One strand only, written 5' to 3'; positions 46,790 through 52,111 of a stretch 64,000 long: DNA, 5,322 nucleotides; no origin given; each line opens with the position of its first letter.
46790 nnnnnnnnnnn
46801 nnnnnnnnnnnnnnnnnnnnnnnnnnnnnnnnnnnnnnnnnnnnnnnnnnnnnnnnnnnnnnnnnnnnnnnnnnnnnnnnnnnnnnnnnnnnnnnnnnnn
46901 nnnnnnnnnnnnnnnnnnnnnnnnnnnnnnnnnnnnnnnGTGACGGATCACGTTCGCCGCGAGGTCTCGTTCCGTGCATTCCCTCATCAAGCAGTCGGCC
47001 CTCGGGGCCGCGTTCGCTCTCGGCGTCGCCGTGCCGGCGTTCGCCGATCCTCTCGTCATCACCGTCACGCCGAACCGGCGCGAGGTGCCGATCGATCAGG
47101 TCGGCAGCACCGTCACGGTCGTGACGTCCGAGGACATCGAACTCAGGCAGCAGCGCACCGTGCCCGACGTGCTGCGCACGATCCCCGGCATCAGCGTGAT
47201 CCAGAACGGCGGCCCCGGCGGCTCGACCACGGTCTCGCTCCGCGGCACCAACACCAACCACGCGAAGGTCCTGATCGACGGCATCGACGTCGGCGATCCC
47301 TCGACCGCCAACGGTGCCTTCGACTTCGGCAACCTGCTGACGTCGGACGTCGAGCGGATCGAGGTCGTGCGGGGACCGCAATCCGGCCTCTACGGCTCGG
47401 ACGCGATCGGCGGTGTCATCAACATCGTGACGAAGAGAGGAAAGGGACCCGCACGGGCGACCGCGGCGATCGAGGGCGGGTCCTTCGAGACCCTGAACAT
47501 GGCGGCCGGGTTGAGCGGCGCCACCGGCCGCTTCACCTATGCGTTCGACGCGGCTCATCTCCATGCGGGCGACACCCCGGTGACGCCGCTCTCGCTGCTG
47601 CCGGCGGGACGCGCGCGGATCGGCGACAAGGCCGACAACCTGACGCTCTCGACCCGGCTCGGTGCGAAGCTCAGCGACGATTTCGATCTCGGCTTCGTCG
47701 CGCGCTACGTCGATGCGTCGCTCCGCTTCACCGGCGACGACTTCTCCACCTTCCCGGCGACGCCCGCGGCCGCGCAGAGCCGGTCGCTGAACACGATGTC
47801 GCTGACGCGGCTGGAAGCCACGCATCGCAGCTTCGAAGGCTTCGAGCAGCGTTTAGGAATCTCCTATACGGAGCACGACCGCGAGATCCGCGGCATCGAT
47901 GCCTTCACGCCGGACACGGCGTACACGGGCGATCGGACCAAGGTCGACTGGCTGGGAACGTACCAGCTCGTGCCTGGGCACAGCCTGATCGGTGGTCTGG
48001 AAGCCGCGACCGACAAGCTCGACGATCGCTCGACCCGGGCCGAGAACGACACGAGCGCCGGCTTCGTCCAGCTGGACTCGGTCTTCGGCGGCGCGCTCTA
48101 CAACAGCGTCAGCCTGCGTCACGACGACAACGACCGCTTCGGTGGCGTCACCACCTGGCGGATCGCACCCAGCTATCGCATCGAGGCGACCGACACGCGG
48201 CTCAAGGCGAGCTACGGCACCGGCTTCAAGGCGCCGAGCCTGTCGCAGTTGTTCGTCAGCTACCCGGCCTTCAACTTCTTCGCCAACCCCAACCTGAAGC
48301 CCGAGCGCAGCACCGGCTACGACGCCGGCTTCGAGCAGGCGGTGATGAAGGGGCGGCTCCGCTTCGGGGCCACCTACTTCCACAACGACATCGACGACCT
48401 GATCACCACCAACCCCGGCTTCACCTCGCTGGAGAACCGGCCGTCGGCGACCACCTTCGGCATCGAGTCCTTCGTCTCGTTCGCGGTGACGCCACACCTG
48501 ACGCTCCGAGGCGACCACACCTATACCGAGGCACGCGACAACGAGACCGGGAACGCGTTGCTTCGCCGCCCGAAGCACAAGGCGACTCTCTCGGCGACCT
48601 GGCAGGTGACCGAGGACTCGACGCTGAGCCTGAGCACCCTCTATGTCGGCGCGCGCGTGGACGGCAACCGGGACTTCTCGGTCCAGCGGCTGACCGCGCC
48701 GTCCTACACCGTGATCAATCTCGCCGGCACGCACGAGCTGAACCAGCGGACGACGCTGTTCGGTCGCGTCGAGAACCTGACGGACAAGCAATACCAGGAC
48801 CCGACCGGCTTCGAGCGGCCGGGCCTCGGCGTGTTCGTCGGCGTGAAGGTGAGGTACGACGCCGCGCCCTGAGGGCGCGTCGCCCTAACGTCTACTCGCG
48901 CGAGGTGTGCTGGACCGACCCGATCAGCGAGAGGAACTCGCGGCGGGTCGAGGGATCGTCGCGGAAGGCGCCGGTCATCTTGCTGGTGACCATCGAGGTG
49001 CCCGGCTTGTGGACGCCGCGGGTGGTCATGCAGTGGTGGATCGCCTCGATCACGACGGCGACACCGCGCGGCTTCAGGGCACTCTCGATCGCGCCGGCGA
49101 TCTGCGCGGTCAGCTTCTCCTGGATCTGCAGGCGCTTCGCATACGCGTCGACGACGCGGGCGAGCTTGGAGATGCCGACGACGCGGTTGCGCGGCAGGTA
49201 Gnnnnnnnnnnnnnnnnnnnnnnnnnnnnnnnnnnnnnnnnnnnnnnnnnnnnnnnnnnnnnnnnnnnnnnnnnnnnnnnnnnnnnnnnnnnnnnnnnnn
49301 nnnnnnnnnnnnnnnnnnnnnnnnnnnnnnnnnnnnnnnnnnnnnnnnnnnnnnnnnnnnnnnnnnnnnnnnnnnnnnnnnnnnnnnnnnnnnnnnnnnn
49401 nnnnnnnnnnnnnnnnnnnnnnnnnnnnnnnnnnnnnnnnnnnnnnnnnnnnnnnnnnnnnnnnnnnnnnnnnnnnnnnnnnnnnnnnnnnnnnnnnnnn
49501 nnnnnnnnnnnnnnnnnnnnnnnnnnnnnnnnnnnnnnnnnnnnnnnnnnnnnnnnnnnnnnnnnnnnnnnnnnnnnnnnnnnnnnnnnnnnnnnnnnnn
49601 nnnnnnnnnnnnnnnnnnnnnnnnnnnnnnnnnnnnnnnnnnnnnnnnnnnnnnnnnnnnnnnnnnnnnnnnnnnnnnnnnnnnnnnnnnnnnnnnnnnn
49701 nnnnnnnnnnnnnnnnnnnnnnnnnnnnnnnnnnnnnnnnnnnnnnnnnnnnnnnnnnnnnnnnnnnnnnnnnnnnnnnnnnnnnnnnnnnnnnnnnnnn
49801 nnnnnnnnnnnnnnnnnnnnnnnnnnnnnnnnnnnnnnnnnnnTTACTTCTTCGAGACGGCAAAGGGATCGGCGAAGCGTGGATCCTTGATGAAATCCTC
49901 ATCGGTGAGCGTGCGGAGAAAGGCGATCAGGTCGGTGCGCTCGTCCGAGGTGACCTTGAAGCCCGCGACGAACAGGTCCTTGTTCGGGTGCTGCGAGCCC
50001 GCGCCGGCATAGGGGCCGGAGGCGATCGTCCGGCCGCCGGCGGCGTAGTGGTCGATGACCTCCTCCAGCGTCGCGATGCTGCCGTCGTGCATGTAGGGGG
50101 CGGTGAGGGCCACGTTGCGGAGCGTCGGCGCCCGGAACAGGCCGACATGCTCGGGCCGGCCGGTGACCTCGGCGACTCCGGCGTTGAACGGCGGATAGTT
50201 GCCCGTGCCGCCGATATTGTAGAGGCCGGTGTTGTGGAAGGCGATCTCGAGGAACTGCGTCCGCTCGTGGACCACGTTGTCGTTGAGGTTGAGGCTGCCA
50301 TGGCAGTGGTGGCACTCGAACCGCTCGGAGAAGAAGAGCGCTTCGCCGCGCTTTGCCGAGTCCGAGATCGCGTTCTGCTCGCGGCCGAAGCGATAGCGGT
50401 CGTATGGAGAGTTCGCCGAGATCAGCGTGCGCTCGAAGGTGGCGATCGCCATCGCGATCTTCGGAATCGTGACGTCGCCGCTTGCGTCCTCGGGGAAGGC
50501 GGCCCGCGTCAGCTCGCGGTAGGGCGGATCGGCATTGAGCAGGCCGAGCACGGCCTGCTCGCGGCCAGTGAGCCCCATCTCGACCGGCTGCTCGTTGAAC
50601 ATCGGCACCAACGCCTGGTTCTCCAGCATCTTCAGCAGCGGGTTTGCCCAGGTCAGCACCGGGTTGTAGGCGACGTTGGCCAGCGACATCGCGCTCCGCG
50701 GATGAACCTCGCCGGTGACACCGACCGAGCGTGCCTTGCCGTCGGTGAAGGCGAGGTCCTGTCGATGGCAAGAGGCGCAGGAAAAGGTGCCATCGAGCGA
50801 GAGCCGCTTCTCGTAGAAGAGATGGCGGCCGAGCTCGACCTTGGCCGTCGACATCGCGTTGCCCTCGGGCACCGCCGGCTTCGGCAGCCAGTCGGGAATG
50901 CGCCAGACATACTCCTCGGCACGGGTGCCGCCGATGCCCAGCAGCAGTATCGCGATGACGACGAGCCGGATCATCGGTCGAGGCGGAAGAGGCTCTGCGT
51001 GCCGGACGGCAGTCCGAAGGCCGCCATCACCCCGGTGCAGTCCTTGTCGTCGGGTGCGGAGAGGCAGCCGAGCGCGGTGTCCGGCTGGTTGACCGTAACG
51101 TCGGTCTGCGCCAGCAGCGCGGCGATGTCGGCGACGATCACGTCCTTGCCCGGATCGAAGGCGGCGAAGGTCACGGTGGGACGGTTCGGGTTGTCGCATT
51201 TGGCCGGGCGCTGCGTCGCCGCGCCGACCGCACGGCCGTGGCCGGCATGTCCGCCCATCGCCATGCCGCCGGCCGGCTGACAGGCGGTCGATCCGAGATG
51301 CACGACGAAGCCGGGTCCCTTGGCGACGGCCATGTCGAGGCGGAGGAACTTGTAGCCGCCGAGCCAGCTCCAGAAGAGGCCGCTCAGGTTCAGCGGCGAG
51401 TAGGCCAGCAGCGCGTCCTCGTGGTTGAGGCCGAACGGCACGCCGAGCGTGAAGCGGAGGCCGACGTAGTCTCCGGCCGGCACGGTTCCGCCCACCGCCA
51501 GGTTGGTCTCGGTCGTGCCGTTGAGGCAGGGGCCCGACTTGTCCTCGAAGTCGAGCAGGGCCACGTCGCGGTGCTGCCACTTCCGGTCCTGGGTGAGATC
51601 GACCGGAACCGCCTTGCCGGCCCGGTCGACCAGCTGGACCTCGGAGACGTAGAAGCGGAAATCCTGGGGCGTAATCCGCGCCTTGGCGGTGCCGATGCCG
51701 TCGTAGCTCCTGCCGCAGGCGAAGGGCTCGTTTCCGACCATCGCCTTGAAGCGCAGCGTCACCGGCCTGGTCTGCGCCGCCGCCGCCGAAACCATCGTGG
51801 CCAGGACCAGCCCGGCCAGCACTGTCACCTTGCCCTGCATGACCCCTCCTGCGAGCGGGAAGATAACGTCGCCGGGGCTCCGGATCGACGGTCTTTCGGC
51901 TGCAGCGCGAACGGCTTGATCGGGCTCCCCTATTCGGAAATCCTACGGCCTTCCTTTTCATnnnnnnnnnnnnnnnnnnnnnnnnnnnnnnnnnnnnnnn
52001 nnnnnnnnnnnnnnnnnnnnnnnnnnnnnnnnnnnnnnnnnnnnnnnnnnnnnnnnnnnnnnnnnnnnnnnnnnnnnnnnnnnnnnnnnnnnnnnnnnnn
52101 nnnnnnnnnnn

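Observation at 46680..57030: Two paralogous cobalamin riboswitches on opposite strands bracket a 10-kb block (btuB-like TonB-dependent receptor at one end, btuFCD-like ABC importer at the other)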

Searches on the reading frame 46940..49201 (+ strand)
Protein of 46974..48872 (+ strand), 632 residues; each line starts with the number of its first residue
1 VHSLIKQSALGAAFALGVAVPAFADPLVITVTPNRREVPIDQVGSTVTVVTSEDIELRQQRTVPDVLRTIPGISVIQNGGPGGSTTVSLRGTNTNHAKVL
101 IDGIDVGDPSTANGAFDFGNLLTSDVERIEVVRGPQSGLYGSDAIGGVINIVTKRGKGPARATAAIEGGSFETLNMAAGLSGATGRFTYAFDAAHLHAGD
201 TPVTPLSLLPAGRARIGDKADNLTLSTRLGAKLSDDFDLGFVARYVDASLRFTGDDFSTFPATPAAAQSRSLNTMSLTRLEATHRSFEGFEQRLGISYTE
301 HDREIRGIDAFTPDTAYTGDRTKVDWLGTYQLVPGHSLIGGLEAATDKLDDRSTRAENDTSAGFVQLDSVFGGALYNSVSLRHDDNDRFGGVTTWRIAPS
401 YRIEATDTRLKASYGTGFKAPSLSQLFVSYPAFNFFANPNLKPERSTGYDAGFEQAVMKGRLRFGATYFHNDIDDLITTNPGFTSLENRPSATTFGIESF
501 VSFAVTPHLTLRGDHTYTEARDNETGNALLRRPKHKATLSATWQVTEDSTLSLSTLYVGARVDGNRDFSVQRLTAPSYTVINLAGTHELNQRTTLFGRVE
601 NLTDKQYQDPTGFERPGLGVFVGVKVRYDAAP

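Call 3: search_protein_families(library=pfam, proteins=[window:46974-48872:+, window:46940-49201:+], max_evalue=0.001)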
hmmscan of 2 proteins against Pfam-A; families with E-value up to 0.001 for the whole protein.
window:46974-48872:+ (632 aa): 3 families
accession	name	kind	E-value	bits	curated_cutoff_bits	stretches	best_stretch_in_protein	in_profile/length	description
PF00593.30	TonB_dep_Rec_b-barrel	-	3.8e-43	149.4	27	1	181-602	22-436/436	TonB dependent receptor-like, beta-barrel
PF07715.20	Plug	-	1.1e-28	100.3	23.9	1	42-148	4-107/107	TonB-dependent Receptor Plug Domain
PF14905.12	OMP_b-brl_3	-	4e-05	23.3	27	1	408-567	175-344/408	Outer membrane protein beta-barrel family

window:46940-49201:+ (753 aa): 0 families

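Call 10: find_related_loci(query=window:46974-48872:+, collection=genome_contigs, flank=10000)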
Query window:46974-48872:+ (632 aa) in genome_contigs; peptide patterns used: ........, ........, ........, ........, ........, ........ (x = any residue, [..] = any of these).
144 stretches matched a pattern; 34 encode a relative of the query (tblastn E <= 1e-3); 34 distinct loci.
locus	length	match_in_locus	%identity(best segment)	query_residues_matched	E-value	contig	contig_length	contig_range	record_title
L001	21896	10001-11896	97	1-632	0e+0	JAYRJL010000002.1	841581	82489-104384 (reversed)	MAG: Alphaproteobacteria bacterium isolate SZ_szas3bin.18 NODE_8_length_841581_cov_3.82384, whole genome shotgun sequenc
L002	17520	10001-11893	90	1-632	0e+0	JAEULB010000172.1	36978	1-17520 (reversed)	MAG: Rhodospirillaceae bacterium isolate new MAG-110 k141_3619236, whole genome shotgun sequence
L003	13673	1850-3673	88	25-632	0e+0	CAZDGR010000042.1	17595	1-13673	MAG TPA_asm: uncultured Rhizobium sp. isolate SRP150892_co1_281 genome assembly, contig: NODE_2947_length_17595_cov_6.05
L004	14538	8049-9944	73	7-630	0e+0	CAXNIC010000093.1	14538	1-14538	MAG: Alphaproteobacteria bacterium isolate LH-05nov19-173 genome assembly, contig: LH-05nov19-C9501, whole genome shotgu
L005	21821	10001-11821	74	26-630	0e+0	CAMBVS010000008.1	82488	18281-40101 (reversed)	MAG: Rhizobium sp. Q54 isolate TH-08apr19-116 genome assembly, contig: TH-08apr19-C522, whole genome shotgun sequence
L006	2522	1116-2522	90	4-473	0e+0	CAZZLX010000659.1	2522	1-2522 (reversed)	MAG TPA_asm: uncultured Rhizobium sp. isolate SRP124364_co1_94 genome assembly, contig: NODE_57500_length_2522_cov_4.913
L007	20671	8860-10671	49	21-628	0e+0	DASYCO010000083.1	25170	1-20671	MAG TPA_asm: Alphaproteobacteria bacterium isolate SMAG_U4935 k141_3320079, whole genome shotgun sequence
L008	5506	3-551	94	450-632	6e-111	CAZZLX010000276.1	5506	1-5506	MAG TPA_asm: uncultured Rhizobium sp. isolate SRP124364_co1_94 genome assembly, contig: NODE_18769_length_5506_cov_4.982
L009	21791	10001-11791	36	25-628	4e-104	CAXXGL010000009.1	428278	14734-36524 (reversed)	MAG: Geopsychrobacteraceae bacterium isolate 8b9bb483-88ce-455b-a6f7-e8eba1be465c genome assembly, contig: contig_9, who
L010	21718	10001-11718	53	29-628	2e-99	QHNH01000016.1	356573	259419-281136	MAG: Verrucomicrobia bacterium isolate AV80 14_1009_05_20cm_scaffold_64_curated, whole genome shotgun sequence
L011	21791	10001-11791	34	25-628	7e-98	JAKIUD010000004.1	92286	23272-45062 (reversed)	MAG: Desulfuromusa sp. isolate D100SM.bin.1 NODE_85_length_92286_cov_4.998459, whole genome shotgun sequence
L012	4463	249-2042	35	25-628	6e-97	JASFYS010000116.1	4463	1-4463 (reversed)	MAG: Desulfuromusa sp. isolate MAY_MAG_00005 ALL_000000024578, whole genome shotgun sequence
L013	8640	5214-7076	32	4-628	7e-88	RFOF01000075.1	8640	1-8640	MAG: Alphaproteobacteria bacterium isolate WB4_3_0983 contig_100_74, whole genome shotgun sequence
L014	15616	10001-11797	34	29-628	8e-85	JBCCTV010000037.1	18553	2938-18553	MAG: Pseudomonadota bacterium isolate P01_D01_bin.89 k141_1501635_length_18553_cov_47.0000, whole genome shotgun sequenc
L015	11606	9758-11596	32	31-626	4e-72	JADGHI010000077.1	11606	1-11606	MAG: Acetobacteraceae bacterium isolate HOG26 NODE_3798_length_11606_cov_10.007648, whole genome shotgun sequence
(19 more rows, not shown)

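Call 37: search_protein_families(library=ncbifam, proteins=[window:46974-48872:+], max_evalue=0.00001)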
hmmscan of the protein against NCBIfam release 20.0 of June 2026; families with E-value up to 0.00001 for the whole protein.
window:46974-48872:+ (632 aa): 33 families (the best 25 are shown)
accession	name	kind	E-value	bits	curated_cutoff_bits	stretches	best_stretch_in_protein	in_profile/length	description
TIGR01779.1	TonB-B12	equivalog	1.5e-93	314.4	599.7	1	29-623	31-609/614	TonB-dependent vitamin B12 receptor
NF007926.1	PRK10641.1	equivalog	1.6e-77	261.5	836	1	28-617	29-606/617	TonB-dependent vitamin B12 receptor BtuB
TIGR01785.1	TonB-hemin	subfamily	1.4e-52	179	316.85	2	374-616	380-663/677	TonB-dependent heme/hemoglobin receptor family protein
NF010010.0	PRK13483.1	equivalog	1.7e-46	158.5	927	2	353-608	364-639/660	ligand-gated channel protein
TIGR01786.1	TonB-hemlactrns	subfamily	3.2e-44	151.4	323.75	2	398-610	443-689/719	TonB-dependent hemoglobin/transferrin/lactoferrin family receptor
TIGR01783.1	TonB-siderophor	subfamily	1.1e-42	146.5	223.5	2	43-185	2-139/649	TonB-dependent siderophore receptor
NF010038.0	PRK13513.1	equivalog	1.1e-36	126.7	942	2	28-156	37-167/659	ligand-gated channel protein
NF007478.2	PRK10064.1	equivalog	1.5e-35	122.6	745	1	14-155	15-159/663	catecholate siderophore receptor CirA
NF010012.0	PRK13486.1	equivalog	2.2e-33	115.6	924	2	25-156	24-160/696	TonB-dependent receptor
NF053590.1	TonB_dep_TOL0244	equivalog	1.6e-31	109.6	645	2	34-173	19-159/604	TOL_0244 family TonB-dependent receptor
NF049946.1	TonB_dep_CU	exception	3.3e-26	91.8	700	2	62-160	77-176/683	TonB-dependent receptor, CU motif-type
NF010048.1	PRK13524.1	subfamily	1.2e-25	90.2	493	2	350-607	424-711/744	FepA family TonB-dependent siderophore receptor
NF010011.0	PRK13484.1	equivalog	4.4e-24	84.7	1197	2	42-155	46-160/682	IreA family TonB-dependent siderophore receptor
NF049947.1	TonB_dep_PCPU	exception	8.6e-24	83.7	800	2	45-194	52-209/685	TonB-dependent receptor, PCPU motif-type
NF010051.0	PRK13528.1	subfamily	2.4e-23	82.3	583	2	45-159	51-177/727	FepA family TonB-dependent siderophore receptor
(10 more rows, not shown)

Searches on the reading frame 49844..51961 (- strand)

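Call 6: search_protein_families(library=pfam, proteins=[window:49844-51961:-], max_evalue=0.001)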
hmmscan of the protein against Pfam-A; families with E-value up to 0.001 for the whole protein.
window:49844-51961:- (705 aa): 3 families
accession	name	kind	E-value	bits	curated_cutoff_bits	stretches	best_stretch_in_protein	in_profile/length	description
PF03150.19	CCP_MauG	-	4.7e-47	160.8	25.6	1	373-528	2-148/149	Di-haem cytochrome c peroxidase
PF21419.2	RoxA-like_Cyt-c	-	4.9e-05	23.2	26.7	1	610-637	3-30/39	RoxA-like, cytochrome c-like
PF00034.26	Cytochrom_C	-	8.8e-05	24.2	21.3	0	537-685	2-89/90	Cytochrome c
